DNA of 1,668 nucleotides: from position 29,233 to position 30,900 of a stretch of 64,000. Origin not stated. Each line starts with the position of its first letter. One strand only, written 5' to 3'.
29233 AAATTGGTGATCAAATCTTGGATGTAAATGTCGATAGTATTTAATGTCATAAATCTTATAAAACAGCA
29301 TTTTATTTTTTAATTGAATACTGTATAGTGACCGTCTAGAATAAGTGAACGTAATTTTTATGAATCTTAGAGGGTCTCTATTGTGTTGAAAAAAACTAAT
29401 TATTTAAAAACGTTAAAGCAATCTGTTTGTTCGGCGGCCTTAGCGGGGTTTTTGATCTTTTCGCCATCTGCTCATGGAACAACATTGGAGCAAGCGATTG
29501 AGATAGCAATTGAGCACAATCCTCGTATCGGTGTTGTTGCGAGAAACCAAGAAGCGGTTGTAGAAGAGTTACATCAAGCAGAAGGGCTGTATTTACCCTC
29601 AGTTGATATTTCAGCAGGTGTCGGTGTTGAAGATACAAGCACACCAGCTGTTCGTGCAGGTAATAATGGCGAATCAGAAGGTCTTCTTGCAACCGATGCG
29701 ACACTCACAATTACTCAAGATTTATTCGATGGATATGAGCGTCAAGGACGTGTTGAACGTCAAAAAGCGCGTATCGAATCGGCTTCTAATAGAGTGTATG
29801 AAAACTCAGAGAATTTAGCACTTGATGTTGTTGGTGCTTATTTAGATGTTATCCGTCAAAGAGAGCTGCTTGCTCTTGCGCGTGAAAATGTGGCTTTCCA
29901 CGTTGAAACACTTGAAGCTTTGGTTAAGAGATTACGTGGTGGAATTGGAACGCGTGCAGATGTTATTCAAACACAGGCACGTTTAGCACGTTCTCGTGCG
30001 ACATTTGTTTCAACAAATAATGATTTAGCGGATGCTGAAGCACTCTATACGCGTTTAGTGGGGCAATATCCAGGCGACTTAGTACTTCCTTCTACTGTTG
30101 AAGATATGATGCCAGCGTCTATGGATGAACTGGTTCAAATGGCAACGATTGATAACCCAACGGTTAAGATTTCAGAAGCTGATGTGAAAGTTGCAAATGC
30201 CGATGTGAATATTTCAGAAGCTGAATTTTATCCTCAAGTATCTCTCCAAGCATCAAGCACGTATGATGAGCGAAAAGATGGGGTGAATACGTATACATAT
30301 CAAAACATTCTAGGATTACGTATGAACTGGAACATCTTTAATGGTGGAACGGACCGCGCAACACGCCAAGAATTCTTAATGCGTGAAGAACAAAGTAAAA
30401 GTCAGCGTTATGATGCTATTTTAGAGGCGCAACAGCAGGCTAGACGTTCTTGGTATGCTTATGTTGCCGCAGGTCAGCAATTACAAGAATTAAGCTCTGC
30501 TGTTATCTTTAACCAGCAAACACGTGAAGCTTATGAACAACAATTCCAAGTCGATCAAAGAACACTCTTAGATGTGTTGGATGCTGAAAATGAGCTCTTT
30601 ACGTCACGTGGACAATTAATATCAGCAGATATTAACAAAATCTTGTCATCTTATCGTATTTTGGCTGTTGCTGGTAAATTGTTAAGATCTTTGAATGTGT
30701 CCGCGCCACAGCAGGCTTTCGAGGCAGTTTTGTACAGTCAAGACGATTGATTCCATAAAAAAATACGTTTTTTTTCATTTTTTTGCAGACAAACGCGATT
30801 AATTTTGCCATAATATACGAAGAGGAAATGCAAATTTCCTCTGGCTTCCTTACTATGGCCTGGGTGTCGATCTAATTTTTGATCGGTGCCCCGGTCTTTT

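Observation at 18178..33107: Type I secretion adhesin locus next to a transmembrane PAS/HD-GYP protein whose HD dyad reads SQ: possible non-canonical Lap-type control module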

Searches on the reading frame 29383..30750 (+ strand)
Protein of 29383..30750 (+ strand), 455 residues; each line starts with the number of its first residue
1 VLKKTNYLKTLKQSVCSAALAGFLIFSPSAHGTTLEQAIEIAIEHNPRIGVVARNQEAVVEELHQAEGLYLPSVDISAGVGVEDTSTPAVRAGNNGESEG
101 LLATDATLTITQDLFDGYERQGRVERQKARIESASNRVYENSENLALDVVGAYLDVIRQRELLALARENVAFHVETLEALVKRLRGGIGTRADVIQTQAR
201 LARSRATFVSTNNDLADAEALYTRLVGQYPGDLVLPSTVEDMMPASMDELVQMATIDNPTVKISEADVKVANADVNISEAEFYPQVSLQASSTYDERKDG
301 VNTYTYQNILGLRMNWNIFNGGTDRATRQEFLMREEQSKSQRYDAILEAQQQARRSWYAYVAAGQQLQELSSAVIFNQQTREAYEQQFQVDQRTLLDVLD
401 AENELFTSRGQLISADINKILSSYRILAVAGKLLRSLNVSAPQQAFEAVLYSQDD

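Call 3: search_protein_families(library=pfam, proteins=[window:29383-30750:+], max_evalue=0.01)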
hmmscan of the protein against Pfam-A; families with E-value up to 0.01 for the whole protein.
window:29383-30750:+ (455 aa): 1 family
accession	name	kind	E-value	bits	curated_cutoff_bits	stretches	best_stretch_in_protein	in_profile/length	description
PF02321.23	OEP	-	7.1e-55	186.2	22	2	248-428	2-184/187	Outer membrane efflux protein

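Call 36: find_encoding_contigs(protein=window:29383-30750:+, flank=10000, max_places=8)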
Protein window:29383-30750:+ (455 aa): no gene with exactly this product is on record in the collection.

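Call 76: search_protein_families(library=ncbifam, proteins=[window:29383-30750:+], max_evalue=0.001)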
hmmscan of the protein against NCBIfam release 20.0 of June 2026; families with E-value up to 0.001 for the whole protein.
window:29383-30750:+ (455 aa): 8 families
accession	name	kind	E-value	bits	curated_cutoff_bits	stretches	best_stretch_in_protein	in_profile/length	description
TIGR01844.1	type_I_sec_TolC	subfamily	4.2e-87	292.8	225.15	1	33-436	3-403/414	TolC family outer membrane protein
TIGR01845.1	outer_NodT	subfamily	8.8e-33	113.8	210.05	1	33-420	57-447/460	efflux transporter outer membrane subunit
NF052390.1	efflux_OMP_AbuO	equivalog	4.1e-27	95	700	1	21-433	9-433/447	multidrug efflux outer membrane protein AbuO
NF007002.0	PRK09465.1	equivalog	1.2e-26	93.3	495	1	24-433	15-426/460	outer membrane channel protein TolC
NF033143.1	efflux_OM_AdeK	equivalog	1.5e-06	27.2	900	1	34-427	63-458/480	multidrug efflux RND transporter AdeIJK outer membrane channel subunit AdeK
NF033142.1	efflux_OM_AdeC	exception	1.8e-06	26.9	975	1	34-414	63-442/465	multidrug efflux RND transporter AdeABC outer membrane channel subunit AdeC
NF047721.1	ToxDrgExpTdeA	equivalog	2.8e-06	26.5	550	1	148-418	164-437/455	toxin/drug exporter TdeA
NF007347.1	PRK09837.1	subfamily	2.3e-05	23.5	598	1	149-415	170-440/461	Cu(I)/Ag(I) efflux RND transporter outer membrane protein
